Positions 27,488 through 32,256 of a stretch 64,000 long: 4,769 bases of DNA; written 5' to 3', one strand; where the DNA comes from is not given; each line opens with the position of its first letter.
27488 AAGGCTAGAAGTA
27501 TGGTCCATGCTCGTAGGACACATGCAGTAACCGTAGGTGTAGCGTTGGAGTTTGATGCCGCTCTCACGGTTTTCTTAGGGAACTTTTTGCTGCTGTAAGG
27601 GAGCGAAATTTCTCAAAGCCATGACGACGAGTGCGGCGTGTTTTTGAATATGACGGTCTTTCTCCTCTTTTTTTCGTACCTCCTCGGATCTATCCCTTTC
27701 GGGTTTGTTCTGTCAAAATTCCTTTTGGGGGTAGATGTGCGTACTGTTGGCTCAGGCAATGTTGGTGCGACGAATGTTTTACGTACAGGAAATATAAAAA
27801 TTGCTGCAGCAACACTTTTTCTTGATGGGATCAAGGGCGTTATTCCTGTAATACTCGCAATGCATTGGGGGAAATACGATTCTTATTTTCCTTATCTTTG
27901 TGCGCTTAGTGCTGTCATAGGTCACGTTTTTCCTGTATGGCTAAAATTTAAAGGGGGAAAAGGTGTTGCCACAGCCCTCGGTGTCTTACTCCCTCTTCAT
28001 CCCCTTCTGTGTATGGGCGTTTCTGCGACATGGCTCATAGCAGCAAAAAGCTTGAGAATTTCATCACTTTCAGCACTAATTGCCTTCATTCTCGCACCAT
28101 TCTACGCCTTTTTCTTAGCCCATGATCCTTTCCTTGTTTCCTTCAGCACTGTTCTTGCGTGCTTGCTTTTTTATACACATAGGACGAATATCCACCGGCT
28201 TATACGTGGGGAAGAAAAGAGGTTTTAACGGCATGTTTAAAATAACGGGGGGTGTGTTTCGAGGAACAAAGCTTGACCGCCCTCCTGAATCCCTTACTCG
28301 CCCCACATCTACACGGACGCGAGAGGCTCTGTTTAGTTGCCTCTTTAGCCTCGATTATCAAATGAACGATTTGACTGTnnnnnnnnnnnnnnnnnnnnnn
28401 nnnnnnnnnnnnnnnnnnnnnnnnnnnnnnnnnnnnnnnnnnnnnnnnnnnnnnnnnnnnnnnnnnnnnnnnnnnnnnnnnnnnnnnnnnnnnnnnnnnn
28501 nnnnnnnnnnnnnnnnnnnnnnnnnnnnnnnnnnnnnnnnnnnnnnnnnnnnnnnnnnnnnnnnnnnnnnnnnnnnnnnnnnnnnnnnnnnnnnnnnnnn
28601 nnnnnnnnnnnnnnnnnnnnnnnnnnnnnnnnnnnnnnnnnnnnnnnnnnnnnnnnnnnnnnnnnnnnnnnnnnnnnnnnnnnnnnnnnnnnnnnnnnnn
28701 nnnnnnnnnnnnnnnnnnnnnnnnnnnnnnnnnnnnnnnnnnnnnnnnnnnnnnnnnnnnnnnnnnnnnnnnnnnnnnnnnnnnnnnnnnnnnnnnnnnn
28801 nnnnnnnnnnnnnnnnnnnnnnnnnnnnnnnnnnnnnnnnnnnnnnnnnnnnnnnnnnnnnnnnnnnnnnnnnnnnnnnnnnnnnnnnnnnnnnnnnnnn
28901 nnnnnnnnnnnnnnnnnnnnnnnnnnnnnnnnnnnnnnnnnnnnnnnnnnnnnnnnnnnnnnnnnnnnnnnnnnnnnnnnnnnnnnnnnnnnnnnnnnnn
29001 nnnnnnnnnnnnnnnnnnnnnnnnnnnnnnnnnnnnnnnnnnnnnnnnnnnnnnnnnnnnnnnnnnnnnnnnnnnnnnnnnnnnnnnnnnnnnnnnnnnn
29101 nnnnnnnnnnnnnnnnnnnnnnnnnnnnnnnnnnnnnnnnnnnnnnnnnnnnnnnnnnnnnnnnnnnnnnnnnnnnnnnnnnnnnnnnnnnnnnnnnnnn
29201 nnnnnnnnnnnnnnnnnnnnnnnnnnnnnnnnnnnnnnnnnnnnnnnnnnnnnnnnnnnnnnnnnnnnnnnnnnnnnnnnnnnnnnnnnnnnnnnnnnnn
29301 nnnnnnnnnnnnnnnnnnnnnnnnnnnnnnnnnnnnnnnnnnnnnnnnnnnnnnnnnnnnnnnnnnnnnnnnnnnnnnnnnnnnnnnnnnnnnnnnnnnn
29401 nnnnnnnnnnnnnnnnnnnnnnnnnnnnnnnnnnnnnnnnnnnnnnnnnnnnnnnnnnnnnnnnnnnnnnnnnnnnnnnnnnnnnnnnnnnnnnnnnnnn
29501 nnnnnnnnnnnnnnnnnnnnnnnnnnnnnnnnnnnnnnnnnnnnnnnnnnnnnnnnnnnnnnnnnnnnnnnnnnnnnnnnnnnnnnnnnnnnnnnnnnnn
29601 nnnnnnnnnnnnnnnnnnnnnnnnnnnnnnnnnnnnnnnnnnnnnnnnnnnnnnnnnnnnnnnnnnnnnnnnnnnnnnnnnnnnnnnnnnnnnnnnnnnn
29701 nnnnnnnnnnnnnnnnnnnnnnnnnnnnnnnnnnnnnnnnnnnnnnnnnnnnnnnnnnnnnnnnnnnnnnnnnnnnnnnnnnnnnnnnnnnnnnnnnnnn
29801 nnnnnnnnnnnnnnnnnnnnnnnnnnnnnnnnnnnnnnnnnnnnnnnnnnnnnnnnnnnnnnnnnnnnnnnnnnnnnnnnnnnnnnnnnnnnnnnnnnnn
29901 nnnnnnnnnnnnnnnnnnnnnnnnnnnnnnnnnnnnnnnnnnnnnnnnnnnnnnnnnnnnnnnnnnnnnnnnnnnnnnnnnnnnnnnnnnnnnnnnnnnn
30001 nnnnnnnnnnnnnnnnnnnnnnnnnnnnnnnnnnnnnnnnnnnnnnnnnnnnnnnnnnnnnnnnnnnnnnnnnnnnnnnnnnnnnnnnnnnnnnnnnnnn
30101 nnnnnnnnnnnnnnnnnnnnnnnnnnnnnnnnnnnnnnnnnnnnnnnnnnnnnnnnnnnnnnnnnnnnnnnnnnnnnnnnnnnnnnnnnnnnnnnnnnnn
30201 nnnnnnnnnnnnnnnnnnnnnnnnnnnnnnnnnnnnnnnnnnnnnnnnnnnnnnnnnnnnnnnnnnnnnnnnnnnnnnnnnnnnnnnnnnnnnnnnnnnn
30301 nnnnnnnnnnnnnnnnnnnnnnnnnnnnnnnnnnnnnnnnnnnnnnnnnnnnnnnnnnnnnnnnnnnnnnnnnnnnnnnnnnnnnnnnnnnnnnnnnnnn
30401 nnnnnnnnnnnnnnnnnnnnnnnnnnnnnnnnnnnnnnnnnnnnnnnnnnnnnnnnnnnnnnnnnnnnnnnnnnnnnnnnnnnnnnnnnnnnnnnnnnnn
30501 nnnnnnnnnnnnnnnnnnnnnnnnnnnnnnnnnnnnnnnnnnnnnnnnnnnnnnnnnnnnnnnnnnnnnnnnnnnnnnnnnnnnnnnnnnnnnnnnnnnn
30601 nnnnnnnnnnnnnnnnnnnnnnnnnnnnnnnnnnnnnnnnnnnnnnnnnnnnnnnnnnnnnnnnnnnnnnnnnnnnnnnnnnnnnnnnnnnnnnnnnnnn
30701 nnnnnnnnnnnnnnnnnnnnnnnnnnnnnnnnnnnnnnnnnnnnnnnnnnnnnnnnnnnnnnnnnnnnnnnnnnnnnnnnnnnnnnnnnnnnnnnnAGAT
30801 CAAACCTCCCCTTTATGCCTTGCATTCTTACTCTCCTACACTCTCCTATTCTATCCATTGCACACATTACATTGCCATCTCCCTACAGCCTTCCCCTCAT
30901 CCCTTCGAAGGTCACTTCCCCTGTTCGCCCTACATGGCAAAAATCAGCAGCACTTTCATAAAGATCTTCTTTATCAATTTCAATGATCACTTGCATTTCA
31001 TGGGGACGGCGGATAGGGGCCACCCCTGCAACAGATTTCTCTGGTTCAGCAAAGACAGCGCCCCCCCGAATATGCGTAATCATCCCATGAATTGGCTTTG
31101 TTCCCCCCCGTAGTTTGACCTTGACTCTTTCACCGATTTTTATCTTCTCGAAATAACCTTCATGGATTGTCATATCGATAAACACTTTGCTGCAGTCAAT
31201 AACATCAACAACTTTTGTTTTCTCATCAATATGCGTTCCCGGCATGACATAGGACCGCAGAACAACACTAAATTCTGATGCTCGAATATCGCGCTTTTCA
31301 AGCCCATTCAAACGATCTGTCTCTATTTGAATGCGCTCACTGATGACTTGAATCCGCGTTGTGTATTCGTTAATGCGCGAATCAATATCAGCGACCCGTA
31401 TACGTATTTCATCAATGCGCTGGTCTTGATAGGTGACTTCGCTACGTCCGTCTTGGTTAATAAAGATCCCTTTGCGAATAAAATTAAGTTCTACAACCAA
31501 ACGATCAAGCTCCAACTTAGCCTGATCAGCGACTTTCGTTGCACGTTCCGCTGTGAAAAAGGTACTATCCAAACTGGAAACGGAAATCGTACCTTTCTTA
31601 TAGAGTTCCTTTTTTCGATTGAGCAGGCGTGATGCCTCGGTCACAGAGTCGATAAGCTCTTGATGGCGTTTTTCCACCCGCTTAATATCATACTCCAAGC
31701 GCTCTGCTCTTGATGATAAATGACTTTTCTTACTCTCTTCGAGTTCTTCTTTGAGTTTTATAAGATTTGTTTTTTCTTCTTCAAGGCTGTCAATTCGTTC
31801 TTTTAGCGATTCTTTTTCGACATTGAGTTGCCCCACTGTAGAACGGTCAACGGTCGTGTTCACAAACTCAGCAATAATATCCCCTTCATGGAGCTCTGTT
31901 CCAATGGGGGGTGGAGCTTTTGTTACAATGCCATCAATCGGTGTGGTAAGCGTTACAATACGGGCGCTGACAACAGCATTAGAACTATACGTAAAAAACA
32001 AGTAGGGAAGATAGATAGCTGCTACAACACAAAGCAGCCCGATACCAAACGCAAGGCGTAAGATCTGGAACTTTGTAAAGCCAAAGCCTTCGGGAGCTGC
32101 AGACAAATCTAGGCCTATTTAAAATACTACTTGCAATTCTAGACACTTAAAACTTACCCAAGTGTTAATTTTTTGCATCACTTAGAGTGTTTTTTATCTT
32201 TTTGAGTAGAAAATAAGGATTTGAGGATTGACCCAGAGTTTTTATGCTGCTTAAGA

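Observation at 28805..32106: Two-gene synthase module: BcsA-like GT2-PilZ enzyme partnered with an HlyD-type adaptor instead of BcsB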

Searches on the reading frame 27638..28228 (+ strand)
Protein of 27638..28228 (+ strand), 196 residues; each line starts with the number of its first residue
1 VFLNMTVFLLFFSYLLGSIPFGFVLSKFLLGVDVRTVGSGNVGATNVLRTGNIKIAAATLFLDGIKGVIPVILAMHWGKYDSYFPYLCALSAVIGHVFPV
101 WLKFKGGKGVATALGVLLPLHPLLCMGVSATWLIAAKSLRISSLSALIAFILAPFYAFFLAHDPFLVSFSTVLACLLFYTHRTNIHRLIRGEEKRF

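Call 12: search_protein_families(library=pfam, proteins=[window:27638-28228:+], max_evalue=0.0001)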
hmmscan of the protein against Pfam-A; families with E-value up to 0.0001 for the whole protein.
window:27638-28228:+ (196 aa): 1 family
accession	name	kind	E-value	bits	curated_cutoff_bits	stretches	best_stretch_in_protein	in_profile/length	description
PF02660.20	G3P_acyltransf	-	1.1e-52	178.9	24.1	1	13-188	2-164/164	Glycerol-3-phosphate acyltransferase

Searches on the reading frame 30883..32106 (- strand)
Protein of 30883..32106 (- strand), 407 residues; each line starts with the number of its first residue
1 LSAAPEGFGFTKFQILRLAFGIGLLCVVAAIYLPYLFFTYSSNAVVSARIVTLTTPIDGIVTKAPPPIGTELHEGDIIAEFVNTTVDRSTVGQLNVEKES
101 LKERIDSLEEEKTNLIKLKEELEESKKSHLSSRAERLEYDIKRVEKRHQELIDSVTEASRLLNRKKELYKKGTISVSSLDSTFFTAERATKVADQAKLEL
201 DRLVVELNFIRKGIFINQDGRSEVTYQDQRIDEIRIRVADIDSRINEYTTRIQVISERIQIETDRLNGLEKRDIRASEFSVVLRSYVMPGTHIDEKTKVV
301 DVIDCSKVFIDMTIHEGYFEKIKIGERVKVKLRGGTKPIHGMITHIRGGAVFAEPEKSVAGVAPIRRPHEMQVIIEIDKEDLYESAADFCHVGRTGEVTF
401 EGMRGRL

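Call 3: search_protein_families(library=pfam, proteins=[window:30883-32106:-], max_evalue=0.01)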
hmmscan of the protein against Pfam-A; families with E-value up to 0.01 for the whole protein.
window:30883-32106:- (407 aa): 3 families
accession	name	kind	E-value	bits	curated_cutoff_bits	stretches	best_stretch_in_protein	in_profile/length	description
PF13437.12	HlyD_3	-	4e-07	31.2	22.2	1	274-350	2-80/106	HlyD family secretion protein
PF16576.10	HlyD_D23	-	3.4e-06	26.9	30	1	272-335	109-172/214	Barrel-sandwich domain of CusB or HlyD membrane-fusion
PF19962.4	EAD9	-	0.0064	16.7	25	0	95-146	5-57/62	Effector-associated domain 9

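Call 4: search_protein_families(library=ncbifam, proteins=[window:30883-32106:-], max_evalue=0.01)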
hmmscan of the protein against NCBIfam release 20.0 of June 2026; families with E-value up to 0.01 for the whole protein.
window:30883-32106:- (407 aa): 11 families
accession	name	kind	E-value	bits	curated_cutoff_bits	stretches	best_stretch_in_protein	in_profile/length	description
TIGR00998.1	8a0101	subfamily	2.9e-15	56.1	390.8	1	24-385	11-322/334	EmrA/EmrK family multidrug efflux transporter periplasmic adaptor subunit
TIGR01730.1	RND_mfp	subfamily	2.6e-06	26.6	94.9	0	261-343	125-207/322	efflux RND transporter periplasmic adaptor subunit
TIGR03794.1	NHLM_micro_HlyD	equivalog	3.4e-06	26.2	156.2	1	47-252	55-250/421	NHLP bacteriocin system secretion protein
TIGR02971.1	heterocyst_DevB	subfamily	5.2e-06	26.1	129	1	69-346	35-278/327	ABC exporter membrane fusion protein, DevB family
NF002939.0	PRK03598.1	equivalog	6.7e-06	25.5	393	0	137-201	106-170/332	secretion protein HlyD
NF045680.1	DiMtlExpIhpB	equivalog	2.4e-05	23.5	450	1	242-346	113-212/326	divalent metal ion exporter adaptor subunit IhpB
TIGR00999.1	8a0102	subfamily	0.00066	18.9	319.3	1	273-346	94-167/271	CzcB/NccB family metal efflux transporter periplasmic adaptor subunit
NF007850.1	PRK10559.1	equivalog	0.0012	18.1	400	0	239-365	115-241/303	p-hydroxybenzoic acid efflux pump subunit AaeA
NF047408.1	SA0632_fam_LP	equivalog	0.0014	18.3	70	1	92-142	19-67/68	SA0632 family lipoprotein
NF007785.0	PRK10476.1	equivalog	0.0038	16.1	376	0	257-352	195-290/347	multidrug transporter subunit MdtN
NF045487.1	ASRP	equivalog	0.0047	15.6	300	1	92-269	121-282/593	archaea-specific SMC-related protein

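Call 36: find_homologous_proteins(query=window:30883-32106:-, max_evalue=0.00001)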
Query window:30883-32106:- (407 aa): 18 proteins with E <= 0.00001 among 5546 candidates.
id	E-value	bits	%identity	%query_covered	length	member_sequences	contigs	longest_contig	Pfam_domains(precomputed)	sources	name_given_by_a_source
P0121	7.4e-260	879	100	100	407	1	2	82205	-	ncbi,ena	-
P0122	4.8e-199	679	76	99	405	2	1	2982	-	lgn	-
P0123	1.3e-186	638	72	96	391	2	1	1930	-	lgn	-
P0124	6.2e-186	636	71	100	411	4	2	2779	-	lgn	-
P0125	3.9e-185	633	70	100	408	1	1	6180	-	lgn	-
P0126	5.6e-173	593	67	98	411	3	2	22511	-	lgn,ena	-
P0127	2.2e-163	562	62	100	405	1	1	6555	-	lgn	-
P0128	1.1e-157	543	62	97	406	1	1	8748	-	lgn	-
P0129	3.1e-152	525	61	99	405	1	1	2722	-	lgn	-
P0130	1.5e-106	375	45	96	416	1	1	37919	-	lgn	-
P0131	1.3e-105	371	46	96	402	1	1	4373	-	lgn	-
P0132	1.4e-96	342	62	60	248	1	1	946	-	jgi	jgi:multidrug resistance efflux pump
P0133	3.3e-94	334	41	97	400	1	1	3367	-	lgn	-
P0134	1.9e-89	318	39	96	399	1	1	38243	-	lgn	-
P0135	9.2e-88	313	39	96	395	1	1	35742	-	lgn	-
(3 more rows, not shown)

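Call 61: predict_structure(alignment_id=A3)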
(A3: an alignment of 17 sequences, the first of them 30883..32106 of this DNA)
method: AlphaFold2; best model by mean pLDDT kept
length: 407 residues; sequences in the alignment: 17
mean_pLDDT: 84.6   pTM: 0.52
mean pLDDT of the five models: 84.6, 82.7, 81.6, 81.3, 80.5
residues with pLDDT >= 90: 193; 70-90: 154; 50-70: 48; < 50: 12
segments of 3 or more residues with pLDDT < 50: 1-7, 405-407
pLDDT, mean of each block of 10 residues (from residue 1): 46 76 84 67 81 91 90 89 89 96 97 97 91 92 95 94 94 92 94 94 90 69 77 96 98 96 90 89 90 91 86 80 84 81 78 60 72 83 65 82 50
secondary structure, 60 per line:
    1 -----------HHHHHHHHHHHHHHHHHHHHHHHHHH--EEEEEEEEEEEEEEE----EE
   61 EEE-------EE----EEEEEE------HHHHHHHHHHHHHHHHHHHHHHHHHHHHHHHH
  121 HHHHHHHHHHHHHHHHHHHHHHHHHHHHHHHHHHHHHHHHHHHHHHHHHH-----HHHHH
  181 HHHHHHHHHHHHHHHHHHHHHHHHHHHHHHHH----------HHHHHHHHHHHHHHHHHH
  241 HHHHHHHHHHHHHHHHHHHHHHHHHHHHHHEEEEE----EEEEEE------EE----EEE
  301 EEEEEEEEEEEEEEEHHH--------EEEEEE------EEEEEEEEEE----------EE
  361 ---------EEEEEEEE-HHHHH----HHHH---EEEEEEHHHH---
elements in order: H12-37 E40-54 E59-63 E77-82 H89-170 H176-212 H223-270 E271-275 E280-285 E298-315 E327-332 E339-348 E370-377 H379-383 H388-391 E395-400 H401-404

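Call 65: fold_search(model_id=the predicted structure, library=pdb)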
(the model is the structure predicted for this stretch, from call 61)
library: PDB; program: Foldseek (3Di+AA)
matches with E <= 10: 940; with E <= 0.001: 74
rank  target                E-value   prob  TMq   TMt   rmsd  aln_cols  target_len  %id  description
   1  4tko                  2.1e-19  1.00  0.41  0.47   8.1       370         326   16  Structure of the periplasmic adaptor protein EmrA (released 2014-07-09)
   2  8zar_D                3.3e-18  1.00  0.39  0.42  20.2       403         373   16  EmrAB-TolC MFS-type tripartite multidrug efflux pump FA (released 2025-04-30)
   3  8zar_C                3.7e-18  1.00  0.37  0.43  20.9       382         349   16  EmrAB-TolC MFS-type tripartite multidrug efflux pump FA (released 2025-04-30)
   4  8zal_A                2.2e-17  1.00  0.36  0.43  20.1       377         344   16  EmrAB-TolC MFS-type tripartite multidrug efflux pump EA (released 2025-04-30)
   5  8zal_B                1.1e-16  1.00  0.36  0.42  19.7       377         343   16  EmrAB-TolC MFS-type tripartite multidrug efflux pump EA (released 2025-04-30)
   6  8zar_B                1.2e-16  1.00  0.36  0.42  19.8       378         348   16  EmrAB-TolC MFS-type tripartite multidrug efflux pump FA (released 2025-04-30)
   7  9qgy_G                4.0e-12  1.00  0.30  0.35  23.3       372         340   10  Structure of the YbjP lipoprotein bound to the MacAB-TolC tripartite efflux pump (released 2026-03-25)
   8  3lnn_B                9.8e-12  1.00  0.31  0.47  33.2       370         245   14  Crystal structure of ZneB from Cupriavidus metallidurans (released 2010-06-30)
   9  3fpp_B                1.2e-11  1.00  0.32  0.47  26.7       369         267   10  Crystal structure of E.coli MacA (released 2009-04-28)
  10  5nik_D                1.2e-11  1.00  0.29  0.33  31.7       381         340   10  Structure of the MacAB-TolC ABC-type tripartite multidrug efflux pump (released 2017-05-24)
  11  3fpp_A                4.5e-11  1.00  0.32  0.46  23.0       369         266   12  Crystal structure of E.coli MacA (released 2009-04-28)
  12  9v53_A1               3.0e-10  1.00  0.31  0.35  31.4       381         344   12  Structure of TolC, YbjP, and AcrABZ complex (released 2025-11-05)
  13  4dk0                  3.0e-10  1.00  0.30  0.37  31.0       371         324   13  Crystal structure of MacA from Actinobacillus actinomycetemcomitans (released 2012-03-07)
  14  9tg4_F                3.2e-10  1.00  0.29  0.33  31.9       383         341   11  Structure of the YbjP lipoprotein bound to the AcrABZ-TolC efflux pump (released 2026-04-08)
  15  9j3d_D                5.1e-10  1.00  0.30  0.35  37.2       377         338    9  Cryo-EM structure of TMexCD1-TOprJ1 (released 2025-08-13)
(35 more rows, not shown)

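Call 73: find_encoding_contigs(protein=P0121, flank=3000, max_places=3)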
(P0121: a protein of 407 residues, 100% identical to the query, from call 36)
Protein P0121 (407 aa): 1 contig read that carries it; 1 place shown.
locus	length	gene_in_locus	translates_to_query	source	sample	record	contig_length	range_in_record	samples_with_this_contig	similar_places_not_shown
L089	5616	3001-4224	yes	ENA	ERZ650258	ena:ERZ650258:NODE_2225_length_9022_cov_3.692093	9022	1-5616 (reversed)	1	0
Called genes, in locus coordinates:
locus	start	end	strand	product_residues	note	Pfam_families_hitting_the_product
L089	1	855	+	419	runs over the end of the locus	PF13506:Glyco_transf_21, PF00535:Glycos_transf_2, PF10111:Glyco_tranf_2_2 (weak), PF13641:Glyco_tranf_2_3, PF01644:Chitin_synth_1 (faint), PF13632:Glyco_trans_2_3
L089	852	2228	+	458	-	PF02878:PGM_PMM_I, PF02879:PGM_PMM_II, PF02880:PGM_PMM_III, PF00408:PGM_PMM_IV (weak)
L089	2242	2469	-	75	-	-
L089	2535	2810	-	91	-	PF00216:Bac_DNA_binding, PF18291:HU-HIG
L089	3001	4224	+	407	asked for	-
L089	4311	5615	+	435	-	?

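Call 87: search_protein_representatives(alignment_id=A3)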
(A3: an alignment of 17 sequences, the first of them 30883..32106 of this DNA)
Query: 17 sequences, 406 profile positions. Proteins with E-value up to 0.001 (for the whole library): 10749; up to 1e-10: 1614; up to 1e-30: 680. The best 150 are listed.
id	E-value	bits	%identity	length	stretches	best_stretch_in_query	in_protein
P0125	3.7e-192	654.7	-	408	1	2-405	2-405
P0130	6.6e-169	578.1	-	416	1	4-403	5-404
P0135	3.0e-168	575.9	-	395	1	10-403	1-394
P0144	1.2e-153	527.9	-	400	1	8-404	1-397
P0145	1.7e-151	520.8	-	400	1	8-405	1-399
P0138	6.9e-130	449.6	-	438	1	5-404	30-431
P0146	1.8e-128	444.9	-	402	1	6-403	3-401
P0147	1.8e-127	441.7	-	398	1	10-404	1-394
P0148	8.0e-127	439.5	-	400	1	8-402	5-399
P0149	3.2e-126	437.5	-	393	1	8-400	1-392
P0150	3.1e-125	434.3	-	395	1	9-402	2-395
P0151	6.2e-117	406.9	-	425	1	13-400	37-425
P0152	4.7e-116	404.1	-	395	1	8-400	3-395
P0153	5.2e-115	400.6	-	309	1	9-308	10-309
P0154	5.2e-106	371.0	-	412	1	3-404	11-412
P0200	1.6e-69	250.8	-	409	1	10-400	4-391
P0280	1.3e-54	201.8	-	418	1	9-400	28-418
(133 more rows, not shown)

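Call 88: find_encoding_contigs(protein=P0200, flank=5000, max_places=2)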
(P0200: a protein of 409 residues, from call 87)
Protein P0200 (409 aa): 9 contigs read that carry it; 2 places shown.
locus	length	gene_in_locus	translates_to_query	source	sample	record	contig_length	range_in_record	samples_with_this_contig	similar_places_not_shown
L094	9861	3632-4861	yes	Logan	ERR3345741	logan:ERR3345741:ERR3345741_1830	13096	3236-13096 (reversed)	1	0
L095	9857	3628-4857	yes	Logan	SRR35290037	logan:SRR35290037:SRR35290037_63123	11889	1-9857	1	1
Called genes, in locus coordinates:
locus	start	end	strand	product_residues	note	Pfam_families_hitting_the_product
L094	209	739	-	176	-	PF02082:Rrf2, PF03444:WHD_HrcA (faint)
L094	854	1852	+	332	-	PF00376:MerR, PF13411:MerR_1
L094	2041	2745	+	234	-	PF12945:PilZNR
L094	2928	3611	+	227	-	PF13545:HTH_Crp_2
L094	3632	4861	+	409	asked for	-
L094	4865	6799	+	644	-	PF00535:Glycos_transf_2, PF03552:Cellulose_synt (faint), PF13641:Glyco_tranf_2_3, PF13506:Glyco_transf_21, PF13632:Glyco_trans_2_3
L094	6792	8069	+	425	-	PF13458:Peripla_BP_6, PF01094:ANF_receptor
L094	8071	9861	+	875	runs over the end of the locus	PF08448:PAS_4 (faint), PF00989:PAS, PF13188:PAS_8 (weak), PF13426:PAS_9, PF00990:GGDEF, PF00563:EAL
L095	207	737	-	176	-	PF02082:Rrf2, PF03444:WHD_HrcA (faint)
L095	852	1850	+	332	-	PF00376:MerR, PF13411:MerR_1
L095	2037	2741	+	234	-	PF12945:PilZNR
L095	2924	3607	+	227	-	PF13545:HTH_Crp_2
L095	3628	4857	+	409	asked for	-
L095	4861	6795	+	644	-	PF00535:Glycos_transf_2, PF03552:Cellulose_synt (faint), PF13641:Glyco_tranf_2_3, PF13506:Glyco_transf_21, PF13632:Glyco_trans_2_3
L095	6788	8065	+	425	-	PF13458:Peripla_BP_6, PF01094:ANF_receptor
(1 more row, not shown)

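Call 89: find_encoding_contigs(protein=P0280, flank=5000, max_places=2)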
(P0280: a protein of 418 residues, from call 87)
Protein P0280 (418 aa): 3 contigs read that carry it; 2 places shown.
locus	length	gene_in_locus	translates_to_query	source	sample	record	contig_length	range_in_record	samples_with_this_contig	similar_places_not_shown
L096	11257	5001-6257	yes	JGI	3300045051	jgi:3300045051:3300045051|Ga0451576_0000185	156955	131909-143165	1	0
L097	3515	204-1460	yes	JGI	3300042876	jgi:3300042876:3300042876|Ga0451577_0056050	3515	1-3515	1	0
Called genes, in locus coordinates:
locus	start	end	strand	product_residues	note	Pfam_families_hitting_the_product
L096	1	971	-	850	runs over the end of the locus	PF00571:CBS, PF00989:PAS, PF13188:PAS_8 (weak), PF08447:PAS_3 (weak), PF08448:PAS_4, PF13426:PAS_9, PF00990:GGDEF, PF00563:EAL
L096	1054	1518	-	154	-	PF00075:RNase_H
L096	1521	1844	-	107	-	PF05534:HicB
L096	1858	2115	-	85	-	-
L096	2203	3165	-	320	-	PF01636:APH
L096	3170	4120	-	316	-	PF02401:LYTB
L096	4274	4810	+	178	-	-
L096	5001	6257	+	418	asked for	PF25919:BSH_CusB (faint)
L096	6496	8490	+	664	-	PF13506:Glyco_transf_21 (faint), PF00535:Glycos_transf_2, PF13641:Glyco_tranf_2_3, PF13632:Glyco_trans_2_3, PF07238:PilZ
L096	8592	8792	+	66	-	PF04324:Fer2_BFD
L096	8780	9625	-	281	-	PF01177:Asp_Glu_race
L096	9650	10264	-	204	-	PF08241:Methyltransf_11, PF08242:Methyltransf_12 (weak), PF13649:Methyltransf_25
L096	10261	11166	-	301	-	PF00288:GHMP_kinases_N, PF08544:GHMP_kinases_C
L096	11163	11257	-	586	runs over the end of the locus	PF07719:TPR_2 (faint), PF09976:TPR_21 (faint), PF13424:TPR_12 (faint), PF24575:TPR_Slam (faint), PF00515:TPR_1 (faint), PF13174:TPR_6 (faint), PF13414:TPR_11 (weak), PF13432:TPR_16, +11 more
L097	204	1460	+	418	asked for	PF25919:BSH_CusB (faint)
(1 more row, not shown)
